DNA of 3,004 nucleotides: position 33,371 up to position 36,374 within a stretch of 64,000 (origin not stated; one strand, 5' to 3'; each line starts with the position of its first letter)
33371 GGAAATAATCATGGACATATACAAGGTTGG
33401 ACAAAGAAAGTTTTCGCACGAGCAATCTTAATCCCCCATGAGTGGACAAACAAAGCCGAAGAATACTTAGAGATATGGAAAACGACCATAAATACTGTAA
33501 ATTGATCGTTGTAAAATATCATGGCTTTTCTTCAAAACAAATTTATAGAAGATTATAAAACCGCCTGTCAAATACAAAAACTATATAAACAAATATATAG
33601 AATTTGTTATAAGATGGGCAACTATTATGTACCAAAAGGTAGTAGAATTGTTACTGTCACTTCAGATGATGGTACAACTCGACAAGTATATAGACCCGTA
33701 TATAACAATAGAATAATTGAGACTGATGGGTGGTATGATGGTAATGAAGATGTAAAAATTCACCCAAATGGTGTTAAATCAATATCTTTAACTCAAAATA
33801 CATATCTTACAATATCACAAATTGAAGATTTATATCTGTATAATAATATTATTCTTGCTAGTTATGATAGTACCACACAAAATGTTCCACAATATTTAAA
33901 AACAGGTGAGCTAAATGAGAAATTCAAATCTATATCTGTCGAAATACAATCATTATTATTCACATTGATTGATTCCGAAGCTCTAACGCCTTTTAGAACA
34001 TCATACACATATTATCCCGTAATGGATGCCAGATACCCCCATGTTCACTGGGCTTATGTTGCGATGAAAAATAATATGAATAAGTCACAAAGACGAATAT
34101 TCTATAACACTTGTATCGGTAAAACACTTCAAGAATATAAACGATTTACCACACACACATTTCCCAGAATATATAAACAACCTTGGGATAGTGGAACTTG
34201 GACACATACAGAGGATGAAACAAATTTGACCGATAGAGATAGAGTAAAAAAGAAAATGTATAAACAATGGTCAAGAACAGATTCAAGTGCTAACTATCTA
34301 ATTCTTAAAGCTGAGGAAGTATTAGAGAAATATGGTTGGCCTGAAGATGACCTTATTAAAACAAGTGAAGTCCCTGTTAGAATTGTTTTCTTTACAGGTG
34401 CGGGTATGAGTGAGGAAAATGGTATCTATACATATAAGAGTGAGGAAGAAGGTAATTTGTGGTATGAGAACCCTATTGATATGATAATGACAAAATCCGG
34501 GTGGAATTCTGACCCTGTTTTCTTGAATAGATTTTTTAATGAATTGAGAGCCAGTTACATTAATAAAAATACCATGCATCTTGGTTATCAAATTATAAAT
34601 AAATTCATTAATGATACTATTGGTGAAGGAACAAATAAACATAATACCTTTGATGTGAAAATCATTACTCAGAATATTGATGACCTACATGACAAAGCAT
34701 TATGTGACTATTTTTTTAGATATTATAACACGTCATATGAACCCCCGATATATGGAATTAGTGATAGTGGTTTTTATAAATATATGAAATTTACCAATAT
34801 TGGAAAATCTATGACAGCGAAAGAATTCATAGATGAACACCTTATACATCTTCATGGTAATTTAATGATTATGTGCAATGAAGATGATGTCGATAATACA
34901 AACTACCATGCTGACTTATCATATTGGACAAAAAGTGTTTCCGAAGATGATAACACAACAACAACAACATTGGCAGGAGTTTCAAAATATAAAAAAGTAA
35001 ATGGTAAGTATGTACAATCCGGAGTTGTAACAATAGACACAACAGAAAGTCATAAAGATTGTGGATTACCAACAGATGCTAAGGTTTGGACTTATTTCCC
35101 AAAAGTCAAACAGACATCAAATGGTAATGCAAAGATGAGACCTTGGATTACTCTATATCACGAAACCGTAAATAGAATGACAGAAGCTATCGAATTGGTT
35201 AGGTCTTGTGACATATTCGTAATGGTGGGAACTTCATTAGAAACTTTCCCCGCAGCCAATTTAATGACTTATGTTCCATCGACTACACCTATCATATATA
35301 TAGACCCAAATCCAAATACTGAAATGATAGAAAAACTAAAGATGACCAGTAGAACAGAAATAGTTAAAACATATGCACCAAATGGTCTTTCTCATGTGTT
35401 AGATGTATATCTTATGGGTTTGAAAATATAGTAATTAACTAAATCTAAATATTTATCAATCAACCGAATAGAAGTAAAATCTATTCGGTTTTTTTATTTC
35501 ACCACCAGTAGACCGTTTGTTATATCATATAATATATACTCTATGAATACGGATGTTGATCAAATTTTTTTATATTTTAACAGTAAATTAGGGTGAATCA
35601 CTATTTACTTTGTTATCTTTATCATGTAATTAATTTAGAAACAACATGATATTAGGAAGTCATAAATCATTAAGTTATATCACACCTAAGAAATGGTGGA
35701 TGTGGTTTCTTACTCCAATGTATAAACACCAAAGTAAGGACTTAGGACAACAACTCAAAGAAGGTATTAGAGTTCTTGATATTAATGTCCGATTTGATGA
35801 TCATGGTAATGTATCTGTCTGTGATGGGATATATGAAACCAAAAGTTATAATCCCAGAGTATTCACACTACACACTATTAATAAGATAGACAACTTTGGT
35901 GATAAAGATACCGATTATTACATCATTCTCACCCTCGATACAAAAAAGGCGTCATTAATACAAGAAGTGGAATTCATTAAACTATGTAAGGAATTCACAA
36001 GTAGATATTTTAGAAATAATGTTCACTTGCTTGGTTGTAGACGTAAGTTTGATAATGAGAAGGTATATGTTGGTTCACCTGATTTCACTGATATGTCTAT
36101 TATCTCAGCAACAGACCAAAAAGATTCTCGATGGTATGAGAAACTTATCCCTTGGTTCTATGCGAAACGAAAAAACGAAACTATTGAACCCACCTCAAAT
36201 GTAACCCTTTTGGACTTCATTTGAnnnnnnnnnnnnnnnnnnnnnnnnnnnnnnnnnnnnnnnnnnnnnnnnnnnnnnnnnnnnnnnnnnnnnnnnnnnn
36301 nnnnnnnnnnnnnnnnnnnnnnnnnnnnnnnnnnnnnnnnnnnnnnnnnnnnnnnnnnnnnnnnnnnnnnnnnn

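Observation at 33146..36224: A phage-encoded SIR2-domain fusion protein flanked by an S24-like peptidase and a PLC-like phosphodiesterase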

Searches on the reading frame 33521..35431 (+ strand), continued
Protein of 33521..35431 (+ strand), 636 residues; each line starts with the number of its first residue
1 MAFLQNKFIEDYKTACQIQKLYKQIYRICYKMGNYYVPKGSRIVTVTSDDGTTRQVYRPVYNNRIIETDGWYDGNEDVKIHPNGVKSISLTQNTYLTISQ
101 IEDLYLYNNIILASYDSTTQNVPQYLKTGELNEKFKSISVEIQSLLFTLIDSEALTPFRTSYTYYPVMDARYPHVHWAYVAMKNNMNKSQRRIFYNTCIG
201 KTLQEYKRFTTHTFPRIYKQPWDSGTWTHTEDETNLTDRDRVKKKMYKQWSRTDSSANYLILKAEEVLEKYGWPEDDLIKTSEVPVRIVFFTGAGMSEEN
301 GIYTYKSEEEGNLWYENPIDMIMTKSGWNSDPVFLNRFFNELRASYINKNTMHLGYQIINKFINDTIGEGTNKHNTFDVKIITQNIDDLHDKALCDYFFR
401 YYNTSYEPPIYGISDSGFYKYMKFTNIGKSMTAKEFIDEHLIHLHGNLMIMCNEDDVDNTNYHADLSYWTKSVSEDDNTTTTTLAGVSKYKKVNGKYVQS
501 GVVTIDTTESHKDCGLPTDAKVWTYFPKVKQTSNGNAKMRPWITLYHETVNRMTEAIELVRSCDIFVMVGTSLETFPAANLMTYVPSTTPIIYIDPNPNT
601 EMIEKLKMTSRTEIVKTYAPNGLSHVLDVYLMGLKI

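Call 83: search_protein_families(library=pfam, proteins=[L095:12454-13029:+, L095:11573-11899:+, L092:6800-7621:+, L092:10275-11330:+, L092:12200-13024:+, L092:9497-10279:+, L095:8827-9648:+, L088:1923-2348:+, L087:3465-3794:+, L090:4950-5312:+], max_evalue=0.01)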
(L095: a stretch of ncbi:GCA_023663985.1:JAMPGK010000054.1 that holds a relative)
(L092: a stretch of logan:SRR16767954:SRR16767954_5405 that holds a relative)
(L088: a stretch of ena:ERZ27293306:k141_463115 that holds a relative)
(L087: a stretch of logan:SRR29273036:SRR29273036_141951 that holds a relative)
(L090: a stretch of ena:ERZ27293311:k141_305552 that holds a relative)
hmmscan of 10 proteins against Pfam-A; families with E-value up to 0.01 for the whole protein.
L095:12454-13029:+ (192 aa): 0 families

L095:11573-11899:+ (109 aa): 0 families

L092:6800-7621:+ (274 aa): 0 families

L092:10275-11330:+ (352 aa): 1 family
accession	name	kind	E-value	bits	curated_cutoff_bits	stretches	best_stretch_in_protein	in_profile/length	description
PF01996.21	F420_ligase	-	5.9e-35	121.2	25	1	11-344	1-218/218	F420-0:Gamma-glutamyl ligase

L092:12200-13024:+ (275 aa): 2 families
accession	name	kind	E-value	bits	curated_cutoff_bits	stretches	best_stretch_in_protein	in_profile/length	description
PF18299.6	R2K_2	-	2.9e-15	56.9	26.2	1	125-254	17-140/147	ATP-grasp domain, R2K clade family 2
PF14243.11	R2K_3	-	1.4e-11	45.3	26.3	1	87-252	27-158/169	ATP-grasp domain, R2K clade family 3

L092:9497-10279:+ (261 aa): 2 families
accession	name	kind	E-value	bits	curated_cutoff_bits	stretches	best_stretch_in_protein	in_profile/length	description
PF02146.23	SIR2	-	2.1e-36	126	24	1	10-202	1-180/180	Sir2 family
PF00205.28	TPP_enzyme_M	-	0.0083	16.3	30.4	0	180-238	70-128/137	Thiamine pyrophosphate enzyme, central domain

L095:8827-9648:+ (274 aa): 0 families

L088:1923-2348:+ (142 aa): 0 families

L087:3465-3794:+ (110 aa): 0 families

L090:4950-5312:+ (121 aa): 0 families

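Call 99: search_protein_families(library=pfam, alignment_id=A6, max_evalue=0.00001)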
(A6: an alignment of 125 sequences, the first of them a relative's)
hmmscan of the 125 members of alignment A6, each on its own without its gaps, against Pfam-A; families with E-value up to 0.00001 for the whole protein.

A. member 1, L046:4403-5035:+ (211 aa): 0 families

B. families by the number of members that match (of 125 scanned): 44 families (the first 25 are shown)
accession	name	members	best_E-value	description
PF09424.15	YqeY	5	1.1e-35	Yqey-like protein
PF18143.6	HAD_SAK_2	3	5.5e-28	HAD domain in Swiss Army Knife RNA repair proteins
PF00293.34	NUDIX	3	5.3e-24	NUDIX domain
PF00149.33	Metallophos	3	3.3e-13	Calcineurin-like phosphoesterase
PF00303.24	Thymidylat_synt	2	2.2e-85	Thymidylate synthase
PF08281.18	Sigma70_r4_2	2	2.7e-14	Sigma-70, region 4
PF21448.3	DNMK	2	4.9e-14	Deoxynucleotide monophosphate kinase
PF01755.23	Glyco_transf_25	2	1.5e-13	Glycosyltransferase family 25 (LPS biosynthesis protein)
PF09561.16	RE_HpaII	1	2.7e-101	HpaII restriction endonuclease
PF07068.17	Gp23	1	1.6e-99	Major capsid protein Gp23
PF00145.23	DNA_methylase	1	3.4e-94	C-5 cytosine-specific DNA methylase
PF02540.23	NAD_synthase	1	2.4e-39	NAD synthase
PF00133.28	tRNA-synt_1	1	3.6e-38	tRNA synthetases class I (I, L, M and V)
PF08719.17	NADAR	1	3.9e-37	NADAR domain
PF09334.17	tRNA-synt_1g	1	4.4e-37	tRNA synthetases class I (M)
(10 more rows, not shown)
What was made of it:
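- Among 125 ORFs within 3 kb of the 14 IMG/VR short sirtuins closest to this family's core, I found YqeY x5, HAD_SAK_2 (RNA-repair HAD) x3, Nudix x3, Metallophos x3, NADAR x1 and ADP-ribosylglycohydrolase x1 (call 99).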

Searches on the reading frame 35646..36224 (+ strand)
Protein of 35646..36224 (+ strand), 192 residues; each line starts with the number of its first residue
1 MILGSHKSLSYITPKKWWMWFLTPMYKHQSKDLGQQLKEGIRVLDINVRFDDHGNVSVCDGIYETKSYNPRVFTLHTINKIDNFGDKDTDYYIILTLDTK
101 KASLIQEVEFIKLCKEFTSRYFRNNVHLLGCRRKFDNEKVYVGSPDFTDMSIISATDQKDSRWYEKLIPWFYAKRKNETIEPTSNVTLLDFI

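Call 3: search_protein_families(library=pfam, proteins=[window:35646-36224:+], max_evalue=1)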
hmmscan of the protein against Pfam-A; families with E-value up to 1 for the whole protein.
window:35646-36224:+ (192 aa): 1 family
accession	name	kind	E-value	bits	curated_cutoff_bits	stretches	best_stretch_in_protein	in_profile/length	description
PF00388.25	PI-PLC-X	-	7.2e-07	29.4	23.1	1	27-123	26-118/144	Phosphatidylinositol-specific phospholipase C, X domain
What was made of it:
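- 35646..36224 (+): 192-aa PI-PLC-X-like phosphodiesterase-domain protein in a separate transcription unit. Its position downstream of the sirtuin is conserved only in the syntenic L095. Call 3 (PF00388, 29.4 bits > 23.1).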

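Call 4: search_protein_families(library=phrogs, proteins=[window:35646-36224:+], max_evalue=0.01)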
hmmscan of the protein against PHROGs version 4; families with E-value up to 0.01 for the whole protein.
window:35646-36224:+ (192 aa): 0 families

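Call 5: search_protein_families(library=padloc, proteins=[window:35646-36224:+], max_evalue=1)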
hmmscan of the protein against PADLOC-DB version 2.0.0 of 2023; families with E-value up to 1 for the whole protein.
window:35646-36224:+ (192 aa): 0 families

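Call 20: search_protein_families(library=ncbifam, proteins=[window:35646-36224:+], max_evalue=0.1)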
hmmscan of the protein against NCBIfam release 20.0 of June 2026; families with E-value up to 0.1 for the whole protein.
window:35646-36224:+ (192 aa): 1 family
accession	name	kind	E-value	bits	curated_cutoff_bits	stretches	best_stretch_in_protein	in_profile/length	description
NF006768.0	PRK09290.1-1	equivalog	0.064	12.1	532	1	26-121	32-131/411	allantoate deiminase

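Call 45: search_solved_structures(query=window:35646-36224:+, max_evalue=10, show_alignments=2)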
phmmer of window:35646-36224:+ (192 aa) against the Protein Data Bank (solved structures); distinct sequences matched with E-value up to 10: 8.
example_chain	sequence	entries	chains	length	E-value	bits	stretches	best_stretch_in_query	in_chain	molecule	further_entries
2ew3_A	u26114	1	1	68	0.16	14.6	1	131-169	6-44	SH3-containing GRB2-like protein 3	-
2plc_A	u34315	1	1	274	0.19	14.3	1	2-52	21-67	PHOSPHATIDYLINOSITOL-SPECIFIC PHOSPHOLIPASE C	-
1aod_A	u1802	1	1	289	0.21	14.1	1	2-52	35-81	PHOSPHATIDYLINOSITOL-SPECIFIC PHOSPHOLIPASE C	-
2knb_B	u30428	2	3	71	0.23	14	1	131-168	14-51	Endophilin-A1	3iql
2dbm_A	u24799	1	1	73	0.25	13.9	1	131-168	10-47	SH3-containing GRB2-like protein 2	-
3c0c_A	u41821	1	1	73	0.83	12.2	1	130-168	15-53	Endophilin-A2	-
5egb_A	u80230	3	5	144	4.5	9.8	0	114-143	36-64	Histone-lysine N-methyltransferase PRDM9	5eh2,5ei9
5v3g_D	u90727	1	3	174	6.9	9.2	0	113-142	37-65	PR domain zinc finger protein 9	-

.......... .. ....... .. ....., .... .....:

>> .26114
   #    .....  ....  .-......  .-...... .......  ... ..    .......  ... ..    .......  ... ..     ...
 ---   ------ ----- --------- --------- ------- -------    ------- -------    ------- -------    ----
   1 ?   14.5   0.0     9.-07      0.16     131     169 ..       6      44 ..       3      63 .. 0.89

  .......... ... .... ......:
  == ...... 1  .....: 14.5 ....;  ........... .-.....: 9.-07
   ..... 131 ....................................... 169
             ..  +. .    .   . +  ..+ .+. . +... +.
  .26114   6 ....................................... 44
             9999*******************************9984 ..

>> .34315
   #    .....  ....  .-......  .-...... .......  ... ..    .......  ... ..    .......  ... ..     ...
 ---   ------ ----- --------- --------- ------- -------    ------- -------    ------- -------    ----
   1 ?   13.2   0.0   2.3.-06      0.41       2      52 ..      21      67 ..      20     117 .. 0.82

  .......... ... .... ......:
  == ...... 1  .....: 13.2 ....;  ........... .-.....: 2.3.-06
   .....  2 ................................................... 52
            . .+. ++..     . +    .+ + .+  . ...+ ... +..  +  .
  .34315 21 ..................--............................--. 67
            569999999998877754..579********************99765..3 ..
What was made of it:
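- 35646..36224 (+): Call 45 (GSHKS aligned on the GTHD catalytic His of Listeria PI-PLC, E=0.19).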

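Call 73: find_related_loci(query=window:35646-36221:+, collection=viral_contigs, flank=6000)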
Query window:35646-36221:+ (192 aa) in viral_contigs; peptide patterns used: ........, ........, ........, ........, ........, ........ (x = any residue, [..] = any of these).
5 stretches matched a pattern, but none encodes a relative of the query by tblastn (E <= 1e-3).
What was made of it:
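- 35646..36224 (+): Call 73 (no IMG/VR relatives).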
